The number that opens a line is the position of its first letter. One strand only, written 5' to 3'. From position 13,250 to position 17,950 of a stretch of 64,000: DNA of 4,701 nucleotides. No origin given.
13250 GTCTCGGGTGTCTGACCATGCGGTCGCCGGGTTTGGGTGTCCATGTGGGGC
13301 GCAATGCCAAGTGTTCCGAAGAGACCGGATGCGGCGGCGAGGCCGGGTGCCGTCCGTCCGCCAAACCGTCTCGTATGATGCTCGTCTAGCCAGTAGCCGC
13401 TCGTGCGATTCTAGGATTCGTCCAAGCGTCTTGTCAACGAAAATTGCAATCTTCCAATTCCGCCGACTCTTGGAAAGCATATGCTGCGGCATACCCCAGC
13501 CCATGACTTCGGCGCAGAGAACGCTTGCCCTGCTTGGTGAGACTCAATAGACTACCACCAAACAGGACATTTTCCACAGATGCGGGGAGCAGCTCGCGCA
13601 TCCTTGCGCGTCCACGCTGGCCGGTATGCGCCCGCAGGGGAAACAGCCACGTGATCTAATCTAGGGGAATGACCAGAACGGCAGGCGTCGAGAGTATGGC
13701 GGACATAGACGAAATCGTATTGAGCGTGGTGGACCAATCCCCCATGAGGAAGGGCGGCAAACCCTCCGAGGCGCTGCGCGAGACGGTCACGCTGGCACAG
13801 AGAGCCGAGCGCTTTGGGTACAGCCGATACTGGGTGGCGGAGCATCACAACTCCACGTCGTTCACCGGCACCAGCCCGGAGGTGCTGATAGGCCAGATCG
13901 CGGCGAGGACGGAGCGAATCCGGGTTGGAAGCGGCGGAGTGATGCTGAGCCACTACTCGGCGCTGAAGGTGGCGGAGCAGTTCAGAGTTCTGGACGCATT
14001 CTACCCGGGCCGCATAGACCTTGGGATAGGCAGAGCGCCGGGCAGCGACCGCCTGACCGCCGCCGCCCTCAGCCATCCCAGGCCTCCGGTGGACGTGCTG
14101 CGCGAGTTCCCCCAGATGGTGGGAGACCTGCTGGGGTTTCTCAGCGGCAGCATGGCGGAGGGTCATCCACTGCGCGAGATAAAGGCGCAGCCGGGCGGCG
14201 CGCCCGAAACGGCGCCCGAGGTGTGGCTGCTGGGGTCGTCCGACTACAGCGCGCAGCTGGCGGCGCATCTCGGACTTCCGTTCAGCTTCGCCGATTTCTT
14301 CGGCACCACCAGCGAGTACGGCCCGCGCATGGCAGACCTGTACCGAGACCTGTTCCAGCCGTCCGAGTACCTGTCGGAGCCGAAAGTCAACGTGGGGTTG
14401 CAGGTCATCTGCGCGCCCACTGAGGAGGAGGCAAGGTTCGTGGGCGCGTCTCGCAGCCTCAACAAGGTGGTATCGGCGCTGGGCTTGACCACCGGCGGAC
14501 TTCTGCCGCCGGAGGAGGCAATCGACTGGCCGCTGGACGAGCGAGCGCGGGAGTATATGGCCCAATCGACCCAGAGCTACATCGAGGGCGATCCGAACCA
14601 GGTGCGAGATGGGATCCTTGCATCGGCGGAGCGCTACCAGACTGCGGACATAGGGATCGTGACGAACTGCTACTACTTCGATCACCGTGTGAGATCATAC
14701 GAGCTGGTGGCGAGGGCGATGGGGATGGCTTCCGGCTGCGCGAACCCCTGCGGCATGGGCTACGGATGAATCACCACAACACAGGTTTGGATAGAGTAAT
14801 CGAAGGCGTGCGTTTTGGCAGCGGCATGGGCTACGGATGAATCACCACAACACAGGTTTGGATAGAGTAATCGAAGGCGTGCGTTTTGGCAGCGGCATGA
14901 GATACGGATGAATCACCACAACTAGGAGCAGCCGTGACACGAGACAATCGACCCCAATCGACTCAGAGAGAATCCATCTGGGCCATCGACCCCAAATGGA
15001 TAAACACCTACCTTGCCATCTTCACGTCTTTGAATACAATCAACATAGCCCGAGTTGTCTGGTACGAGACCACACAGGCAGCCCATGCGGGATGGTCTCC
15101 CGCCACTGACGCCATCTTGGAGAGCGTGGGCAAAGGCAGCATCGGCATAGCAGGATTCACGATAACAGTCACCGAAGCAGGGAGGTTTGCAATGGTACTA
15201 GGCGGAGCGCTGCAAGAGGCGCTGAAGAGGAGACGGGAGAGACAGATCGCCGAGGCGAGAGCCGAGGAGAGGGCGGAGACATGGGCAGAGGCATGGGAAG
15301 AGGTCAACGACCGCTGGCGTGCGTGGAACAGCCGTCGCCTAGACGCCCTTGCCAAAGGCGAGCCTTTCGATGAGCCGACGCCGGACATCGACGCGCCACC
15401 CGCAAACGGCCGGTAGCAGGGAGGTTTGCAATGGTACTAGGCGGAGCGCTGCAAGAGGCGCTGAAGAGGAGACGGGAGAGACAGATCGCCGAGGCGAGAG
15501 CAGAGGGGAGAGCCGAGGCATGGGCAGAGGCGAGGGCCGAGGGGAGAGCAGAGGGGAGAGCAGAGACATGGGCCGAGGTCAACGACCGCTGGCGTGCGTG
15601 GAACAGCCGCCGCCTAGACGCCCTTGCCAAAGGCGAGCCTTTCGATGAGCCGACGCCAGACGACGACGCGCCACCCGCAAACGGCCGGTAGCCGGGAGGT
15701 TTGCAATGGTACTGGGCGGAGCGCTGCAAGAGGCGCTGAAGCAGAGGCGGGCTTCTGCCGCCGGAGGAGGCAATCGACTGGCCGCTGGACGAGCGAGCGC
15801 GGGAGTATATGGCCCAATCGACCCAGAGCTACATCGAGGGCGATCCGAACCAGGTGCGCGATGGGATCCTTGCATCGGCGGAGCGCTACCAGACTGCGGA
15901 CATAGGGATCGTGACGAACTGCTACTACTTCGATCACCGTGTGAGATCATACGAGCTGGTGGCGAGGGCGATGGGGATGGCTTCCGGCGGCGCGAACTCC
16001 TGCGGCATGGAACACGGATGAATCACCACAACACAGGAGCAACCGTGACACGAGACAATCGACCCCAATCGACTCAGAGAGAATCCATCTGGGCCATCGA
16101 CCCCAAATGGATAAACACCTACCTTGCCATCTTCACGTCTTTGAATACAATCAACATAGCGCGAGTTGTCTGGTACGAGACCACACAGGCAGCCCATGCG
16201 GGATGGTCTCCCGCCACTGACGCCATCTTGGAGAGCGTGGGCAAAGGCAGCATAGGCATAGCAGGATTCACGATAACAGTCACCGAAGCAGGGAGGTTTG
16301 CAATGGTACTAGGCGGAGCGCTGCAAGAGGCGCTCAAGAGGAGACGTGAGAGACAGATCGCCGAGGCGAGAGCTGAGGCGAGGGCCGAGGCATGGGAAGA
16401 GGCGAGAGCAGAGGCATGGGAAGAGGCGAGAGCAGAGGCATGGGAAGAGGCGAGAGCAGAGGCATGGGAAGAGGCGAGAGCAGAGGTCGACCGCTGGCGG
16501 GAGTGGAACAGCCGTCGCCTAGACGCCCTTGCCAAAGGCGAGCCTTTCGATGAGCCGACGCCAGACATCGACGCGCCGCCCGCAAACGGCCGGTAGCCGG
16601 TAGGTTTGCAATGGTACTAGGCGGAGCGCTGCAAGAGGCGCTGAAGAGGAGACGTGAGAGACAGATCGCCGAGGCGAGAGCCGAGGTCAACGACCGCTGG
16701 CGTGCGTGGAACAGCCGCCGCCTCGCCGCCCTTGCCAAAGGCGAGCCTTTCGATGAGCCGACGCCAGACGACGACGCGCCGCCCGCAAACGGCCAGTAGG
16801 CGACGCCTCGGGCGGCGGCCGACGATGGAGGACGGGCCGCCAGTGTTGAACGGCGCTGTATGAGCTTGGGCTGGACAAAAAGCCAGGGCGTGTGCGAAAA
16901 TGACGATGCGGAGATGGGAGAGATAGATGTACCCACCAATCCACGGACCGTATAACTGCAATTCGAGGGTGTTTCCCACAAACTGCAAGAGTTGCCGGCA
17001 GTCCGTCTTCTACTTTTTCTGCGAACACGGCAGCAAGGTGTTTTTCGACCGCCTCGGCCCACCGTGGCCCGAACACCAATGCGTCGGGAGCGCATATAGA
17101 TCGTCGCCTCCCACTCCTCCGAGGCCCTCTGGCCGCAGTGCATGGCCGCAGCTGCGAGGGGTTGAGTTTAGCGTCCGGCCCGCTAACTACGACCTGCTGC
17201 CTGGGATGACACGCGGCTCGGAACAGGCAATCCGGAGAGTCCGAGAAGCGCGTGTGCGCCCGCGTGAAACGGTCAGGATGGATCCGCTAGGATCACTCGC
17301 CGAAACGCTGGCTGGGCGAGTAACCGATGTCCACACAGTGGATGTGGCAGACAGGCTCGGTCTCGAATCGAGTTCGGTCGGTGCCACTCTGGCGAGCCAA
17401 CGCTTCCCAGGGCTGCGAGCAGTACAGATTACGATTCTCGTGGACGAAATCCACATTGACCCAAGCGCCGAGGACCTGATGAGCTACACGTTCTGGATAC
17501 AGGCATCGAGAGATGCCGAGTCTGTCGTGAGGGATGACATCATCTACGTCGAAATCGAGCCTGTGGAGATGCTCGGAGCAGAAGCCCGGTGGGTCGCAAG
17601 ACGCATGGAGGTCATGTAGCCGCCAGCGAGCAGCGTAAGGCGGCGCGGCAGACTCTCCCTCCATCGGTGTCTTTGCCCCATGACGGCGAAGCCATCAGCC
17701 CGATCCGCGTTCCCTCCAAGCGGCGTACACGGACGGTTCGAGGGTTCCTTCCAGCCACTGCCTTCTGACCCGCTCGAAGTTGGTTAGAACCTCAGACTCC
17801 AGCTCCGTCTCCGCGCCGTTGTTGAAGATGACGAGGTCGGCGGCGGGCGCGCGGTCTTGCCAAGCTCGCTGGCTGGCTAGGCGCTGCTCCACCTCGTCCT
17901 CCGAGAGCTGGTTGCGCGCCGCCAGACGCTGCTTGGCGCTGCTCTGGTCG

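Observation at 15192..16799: Array of five C-terminal cassette modules, each with its own SD+ATG, around a variable ARAE/W repeat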

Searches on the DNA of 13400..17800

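Call 39: search_rna_families(source=window, start=13400, end=17800, threshold=evalue, max_evalue=1)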
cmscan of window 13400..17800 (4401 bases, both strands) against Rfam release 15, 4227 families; matches with E-value up to 1: 0.
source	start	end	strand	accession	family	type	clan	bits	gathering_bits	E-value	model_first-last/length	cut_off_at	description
